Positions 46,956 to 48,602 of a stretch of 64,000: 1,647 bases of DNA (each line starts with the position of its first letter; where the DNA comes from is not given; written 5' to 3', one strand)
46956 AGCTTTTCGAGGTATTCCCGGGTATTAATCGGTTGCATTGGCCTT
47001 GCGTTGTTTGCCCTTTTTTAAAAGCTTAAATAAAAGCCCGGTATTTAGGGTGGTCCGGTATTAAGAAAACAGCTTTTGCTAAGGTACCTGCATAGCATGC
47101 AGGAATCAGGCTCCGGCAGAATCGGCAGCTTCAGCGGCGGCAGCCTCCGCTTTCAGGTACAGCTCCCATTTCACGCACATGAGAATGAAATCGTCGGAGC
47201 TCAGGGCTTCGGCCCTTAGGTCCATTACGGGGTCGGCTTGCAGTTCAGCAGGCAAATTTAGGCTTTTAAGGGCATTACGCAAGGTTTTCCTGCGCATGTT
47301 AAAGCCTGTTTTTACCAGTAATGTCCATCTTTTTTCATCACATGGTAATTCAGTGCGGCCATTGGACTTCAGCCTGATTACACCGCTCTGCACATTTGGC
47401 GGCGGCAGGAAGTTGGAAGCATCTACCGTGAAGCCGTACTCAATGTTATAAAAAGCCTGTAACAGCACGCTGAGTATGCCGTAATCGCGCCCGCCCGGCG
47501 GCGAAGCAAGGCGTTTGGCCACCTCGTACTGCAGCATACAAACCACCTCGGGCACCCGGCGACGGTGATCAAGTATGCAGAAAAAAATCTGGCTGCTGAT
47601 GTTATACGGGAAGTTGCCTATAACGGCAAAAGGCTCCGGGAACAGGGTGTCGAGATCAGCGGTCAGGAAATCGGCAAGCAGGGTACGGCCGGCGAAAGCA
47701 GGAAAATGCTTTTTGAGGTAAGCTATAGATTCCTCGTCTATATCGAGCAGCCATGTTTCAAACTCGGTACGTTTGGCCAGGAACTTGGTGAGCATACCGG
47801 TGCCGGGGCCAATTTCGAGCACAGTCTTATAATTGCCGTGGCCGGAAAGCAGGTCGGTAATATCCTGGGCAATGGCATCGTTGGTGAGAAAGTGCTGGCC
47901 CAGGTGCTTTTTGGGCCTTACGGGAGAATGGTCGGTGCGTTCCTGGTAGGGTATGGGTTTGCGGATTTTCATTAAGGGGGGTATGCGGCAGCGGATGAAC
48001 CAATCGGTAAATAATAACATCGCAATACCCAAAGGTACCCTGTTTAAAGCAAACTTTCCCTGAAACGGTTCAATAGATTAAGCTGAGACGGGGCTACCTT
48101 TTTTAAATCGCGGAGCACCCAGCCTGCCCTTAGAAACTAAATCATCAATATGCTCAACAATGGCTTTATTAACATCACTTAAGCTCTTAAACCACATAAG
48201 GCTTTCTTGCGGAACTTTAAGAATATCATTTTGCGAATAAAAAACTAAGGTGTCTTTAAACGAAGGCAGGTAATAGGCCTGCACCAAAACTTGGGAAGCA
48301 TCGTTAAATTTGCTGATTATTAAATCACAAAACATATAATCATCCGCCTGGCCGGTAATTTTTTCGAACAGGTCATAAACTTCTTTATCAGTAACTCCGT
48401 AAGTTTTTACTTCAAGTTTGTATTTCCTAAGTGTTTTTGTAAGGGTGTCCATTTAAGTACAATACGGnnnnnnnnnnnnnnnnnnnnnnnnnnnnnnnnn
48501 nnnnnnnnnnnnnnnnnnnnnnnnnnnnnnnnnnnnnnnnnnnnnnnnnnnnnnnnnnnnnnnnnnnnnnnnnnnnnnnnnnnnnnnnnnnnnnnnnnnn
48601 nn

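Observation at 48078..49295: Low-GC two-gene cassette: motif-complete EEP nuclease/phosphatase plus a 124-aa orphan partner, wedged upstream of rsmA-mgtE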

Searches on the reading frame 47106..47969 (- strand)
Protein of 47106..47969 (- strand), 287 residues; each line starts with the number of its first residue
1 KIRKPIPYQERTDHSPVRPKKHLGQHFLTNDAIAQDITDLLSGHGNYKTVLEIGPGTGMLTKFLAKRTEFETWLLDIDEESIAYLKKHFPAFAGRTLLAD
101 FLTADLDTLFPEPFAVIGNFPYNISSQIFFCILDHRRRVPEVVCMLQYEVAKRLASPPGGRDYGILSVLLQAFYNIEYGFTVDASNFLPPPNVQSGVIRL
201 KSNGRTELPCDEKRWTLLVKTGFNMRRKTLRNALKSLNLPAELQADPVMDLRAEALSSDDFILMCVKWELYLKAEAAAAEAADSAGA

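Call 13: find_related_loci(query=window:47106-47969:-, collection=genome_contigs, flank=10000)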
Query window:47106-47969:- (287 aa) in genome_contigs; peptide patterns used: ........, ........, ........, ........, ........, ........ (x = any residue, [..] = any of these).
600 stretches matched a pattern (row limit reached: there are more); 593 encode a relative of the query (tblastn E <= 1e-3); the best 80 are kept; 80 distinct loci.
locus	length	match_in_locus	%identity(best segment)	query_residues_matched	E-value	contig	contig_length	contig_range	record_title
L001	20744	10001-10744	64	17-262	9e-101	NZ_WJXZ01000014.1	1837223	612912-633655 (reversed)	Larkinella terrae strain KCTC 52001 kctcs2001_14, whole genome shotgun sequence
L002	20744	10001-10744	62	15-262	8e-99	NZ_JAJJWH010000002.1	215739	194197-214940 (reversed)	Pontibacter harenae strain XAAS-A31 Scaffold3, whole genome shotgun sequence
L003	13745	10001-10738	60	17-262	4e-98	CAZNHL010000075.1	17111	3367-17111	MAG TPA_asm: uncultured Bifidobacteriaceae bacterium isolate SRP344714_co2_386 genome assembly, contig: NODE_8628_length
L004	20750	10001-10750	60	15-265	8e-98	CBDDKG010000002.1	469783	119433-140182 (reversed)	MAG: Roseivirga sp. isolate bef15c07-a496-49c9-afad-cfb95689b28c genome assembly, contig: contig_2, whole genome shotgun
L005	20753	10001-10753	60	15-265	9e-96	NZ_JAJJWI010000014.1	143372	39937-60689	Pontibacter silvestris strain XAAS-R86T Scaffold14, whole genome shotgun sequence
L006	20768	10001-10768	58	3-266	9e-96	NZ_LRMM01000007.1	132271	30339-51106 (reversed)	Rufibacter ruber strain CCM 8646 contig_7, whole genome shotgun sequence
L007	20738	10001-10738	60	17-262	5e-95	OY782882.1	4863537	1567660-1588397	MAG: Bacteroidales bacterium isolate 57984f20-7b8f-4c7b-84b7-4034ea6f78da genome assembly, chromosome: 1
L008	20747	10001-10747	59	17-265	1e-94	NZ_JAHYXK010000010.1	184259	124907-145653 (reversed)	Pontibacter aydingkolensis strain KACC 19255 contig10, whole genome shotgun sequence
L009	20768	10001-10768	57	6-265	9e-93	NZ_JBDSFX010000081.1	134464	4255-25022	MAG: Dyadobacter sp. isolate cluster1_bin.239 k127_9177914, whole genome shotgun sequence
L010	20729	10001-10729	60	17-262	8e-93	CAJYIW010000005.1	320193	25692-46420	MAG: uncultured Siphonobacter sp. isolate S3C208_SP223 genome assembly, contig: S3Ck127_914834, whole genome shotgun seq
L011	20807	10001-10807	55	4-277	1e-91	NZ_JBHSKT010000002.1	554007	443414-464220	Adhaeribacter terreus strain CGMCC 1.6961 spades_K_17_127_2, whole genome shotgun sequence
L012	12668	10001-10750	60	12-262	8e-92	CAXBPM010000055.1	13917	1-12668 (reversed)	MAG TPA_asm: uncultured Roseivirga sp. isolate ERR2762188_concoct_233 genome assembly, contig: ERZ3421808.6806, whole ge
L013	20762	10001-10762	58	8-265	9e-92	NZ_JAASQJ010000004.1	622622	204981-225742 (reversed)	Dyadobacter arcticus strain DSM 102865 Ga0373366_04, whole genome shotgun sequence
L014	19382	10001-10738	59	17-262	3e-91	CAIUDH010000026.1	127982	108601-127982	MAG: uncultured Bacteroidetes bacterium isolate Kiruna3_bin-3834 genome assembly, contig: bin-3834:026/111, whole genome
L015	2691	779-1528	57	10-262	1e-92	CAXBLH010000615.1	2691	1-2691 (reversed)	MAG TPA_asm: uncultured Dyadobacter sp. isolate ERR2762132_binner13_Refined_67 genome assembly, contig: ERZ3422167.42970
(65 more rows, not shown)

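Call 84: search_protein_families(library=pfam, proteins=[window:47106-47969:-], max_evalue=0.0001)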
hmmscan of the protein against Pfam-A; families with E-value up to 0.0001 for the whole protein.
window:47106-47969:- (287 aa): 2 families
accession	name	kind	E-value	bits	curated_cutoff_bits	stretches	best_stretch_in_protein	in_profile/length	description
PF00398.26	RrnaAD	-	3e-43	148.3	24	1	20-245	5-234/263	Ribosomal RNA adenine dimethylase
PF13649.12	Methyltransf_25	-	3.6e-06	28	27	1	50-109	1-58/97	Methyltransferase domain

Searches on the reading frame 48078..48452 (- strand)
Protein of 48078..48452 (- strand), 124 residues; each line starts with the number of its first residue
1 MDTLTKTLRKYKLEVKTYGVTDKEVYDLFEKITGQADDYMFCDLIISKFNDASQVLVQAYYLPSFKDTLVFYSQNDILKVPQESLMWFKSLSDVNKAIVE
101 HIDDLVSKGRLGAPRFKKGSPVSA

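Call 3: search_protein_families(library=pfam, proteins=[window:48078-48452:-], max_evalue=1)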
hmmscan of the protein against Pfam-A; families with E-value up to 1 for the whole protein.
window:48078-48452:- (124 aa): 1 family
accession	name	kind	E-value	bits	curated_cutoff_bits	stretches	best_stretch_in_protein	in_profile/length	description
PF00326.27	Peptidase_S9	-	0.032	14.2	22.6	1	4-98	82-177/213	Prolyl oligopeptidase family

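Call 4: search_protein_families(library=padloc, proteins=[window:48078-48452:-], max_evalue=1)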
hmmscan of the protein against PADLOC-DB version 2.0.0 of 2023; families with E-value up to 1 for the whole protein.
window:48078-48452:- (124 aa): 1 family
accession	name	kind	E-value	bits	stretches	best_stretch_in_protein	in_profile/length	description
PDLC00540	JetA2|JetA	-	0.0046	13.8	1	15-118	151-249/496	DUF2397 domain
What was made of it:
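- On Catalogued anti-phage defence systems (PADLOC-DB 2.0.0): Partner: only JetA at E=0.0046, 13.8 bits, judged to be noise (call 4).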

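Call 5: search_protein_families(library=ncbifam, proteins=[window:48078-48452:-], max_evalue=1)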
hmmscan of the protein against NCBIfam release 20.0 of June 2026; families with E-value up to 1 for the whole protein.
window:48078-48452:- (124 aa): 0 families
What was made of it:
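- On Type II toxin-antitoxin module: No HTH, RHH or AbrB domain is found in the partner by Pfam or NCBIfam (calls 3, 5).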

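Call 6: search_protein_families(library=phrogs, proteins=[window:48078-48452:-], max_evalue=1)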
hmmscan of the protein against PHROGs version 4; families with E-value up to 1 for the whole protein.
window:48078-48452:- (124 aa): 1 family
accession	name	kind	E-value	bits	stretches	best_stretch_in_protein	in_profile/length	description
phrog_33537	-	unknown function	0.21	12.9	1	21-62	49-88/106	-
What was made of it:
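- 48078..48452 (-): Partner gene, 124 aa, near-neutral (pI 6.6) with a basic C-terminal tail; no known domain. No family hit (calls 3-6).
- Checked: The partner matches no family in Pfam, NCBIfam, PADLOC or PHROGs (calls 3-6).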

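Call 8: find_homologous_proteins(query=window:48078-48452:-)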
Query window:48078-48452:- (124 aa): 1 proteins with E <= 0.001 among 6 candidates.
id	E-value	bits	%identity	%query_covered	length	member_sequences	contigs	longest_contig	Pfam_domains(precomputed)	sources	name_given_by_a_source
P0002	2.7e-75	268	100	100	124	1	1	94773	-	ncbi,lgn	ncbi:MAG: hypothetical protein V4543_14585 [Bacteroidota bacterium]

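Call 11: search_solved_structures(query=window:48078-48452:-, max_evalue=10, show_alignments=2)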
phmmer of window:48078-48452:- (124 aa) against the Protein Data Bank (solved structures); distinct sequences matched with E-value up to 10: 2.
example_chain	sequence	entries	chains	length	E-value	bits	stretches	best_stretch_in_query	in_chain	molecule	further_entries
6ork_A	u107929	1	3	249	0.17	15.6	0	75-100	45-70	Sel1 repeat protein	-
8grq_D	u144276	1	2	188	1.3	12.8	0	14-37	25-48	H2B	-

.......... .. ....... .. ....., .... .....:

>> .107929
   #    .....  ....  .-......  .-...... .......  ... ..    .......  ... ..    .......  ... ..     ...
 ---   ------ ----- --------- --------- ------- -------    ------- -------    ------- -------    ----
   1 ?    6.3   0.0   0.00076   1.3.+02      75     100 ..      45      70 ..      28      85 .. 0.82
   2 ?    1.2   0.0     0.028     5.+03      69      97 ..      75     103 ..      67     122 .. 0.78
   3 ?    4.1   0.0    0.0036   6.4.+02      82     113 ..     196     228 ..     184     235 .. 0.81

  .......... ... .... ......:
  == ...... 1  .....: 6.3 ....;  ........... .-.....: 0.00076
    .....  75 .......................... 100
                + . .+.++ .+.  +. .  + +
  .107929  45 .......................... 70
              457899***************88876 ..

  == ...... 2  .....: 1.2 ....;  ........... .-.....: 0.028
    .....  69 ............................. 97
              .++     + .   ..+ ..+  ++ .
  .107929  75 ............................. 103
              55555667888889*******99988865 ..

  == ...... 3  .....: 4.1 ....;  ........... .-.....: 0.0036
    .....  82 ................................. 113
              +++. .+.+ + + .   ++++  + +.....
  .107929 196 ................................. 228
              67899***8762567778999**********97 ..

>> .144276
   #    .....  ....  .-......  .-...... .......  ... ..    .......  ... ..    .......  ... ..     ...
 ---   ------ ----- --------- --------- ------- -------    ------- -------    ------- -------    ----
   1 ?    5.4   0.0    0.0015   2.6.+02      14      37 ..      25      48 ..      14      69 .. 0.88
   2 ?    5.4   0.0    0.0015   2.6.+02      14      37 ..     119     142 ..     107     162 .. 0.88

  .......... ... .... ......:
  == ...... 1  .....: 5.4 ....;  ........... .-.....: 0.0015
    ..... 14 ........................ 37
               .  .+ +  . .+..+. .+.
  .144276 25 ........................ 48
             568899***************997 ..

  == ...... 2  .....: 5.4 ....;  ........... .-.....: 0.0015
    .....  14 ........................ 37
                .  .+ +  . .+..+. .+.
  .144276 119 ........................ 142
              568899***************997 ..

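Call 15: find_related_loci(query=window:48078-48452:-, collection=viral_contigs, flank=8000)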
Query window:48078-48452:- (124 aa) in viral_contigs; peptide patterns used: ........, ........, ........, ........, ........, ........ (x = any residue, [..] = any of these).
11 stretches matched a pattern, but none encodes a relative of the query by tblastn (E <= 1e-3).

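Call 53: predict_structure(protein=window:48078-48452:-)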
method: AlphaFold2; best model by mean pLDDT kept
length: 124 residues; sequences in the alignment: 1
mean_pLDDT: 44.9   pTM: 0.39
mean pLDDT of the five models: 44.9, 41.1, 40.9, 40.1, 39.9
residues with pLDDT >= 90: 0; 70-90: 0; 50-70: 30; < 50: 94
segments of 3 or more residues with pLDDT < 50: 14-91, 111-124
pLDDT, mean of each block of 10 residues (from residue 1): 53 45 48 45 41 46 42 36 39 56 59 37 27
secondary structure, 60 per line:
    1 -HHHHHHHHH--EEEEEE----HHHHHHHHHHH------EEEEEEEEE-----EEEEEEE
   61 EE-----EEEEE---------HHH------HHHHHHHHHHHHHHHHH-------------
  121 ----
elements in order: H2-10 E13-18 H23-33 E40-48 E54-62 E68-72 H91-107
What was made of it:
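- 48078..48452 (-): The AF2 single-sequence model is unusable (pLDDT 45, call 53).
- On Type II toxin-antitoxin module: The structure model is too poor to judge (call 53).
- Tried and rejected: Single-sequence AF2 of the partner gave pLDDT 45, so I ran no fold search on it (call 53).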

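Call 98: search_solved_structures(query=A6, max_evalue=1)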
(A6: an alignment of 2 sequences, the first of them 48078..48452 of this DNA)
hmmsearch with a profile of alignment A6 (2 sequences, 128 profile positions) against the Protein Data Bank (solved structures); distinct sequences matched with E-value up to 1: 0.
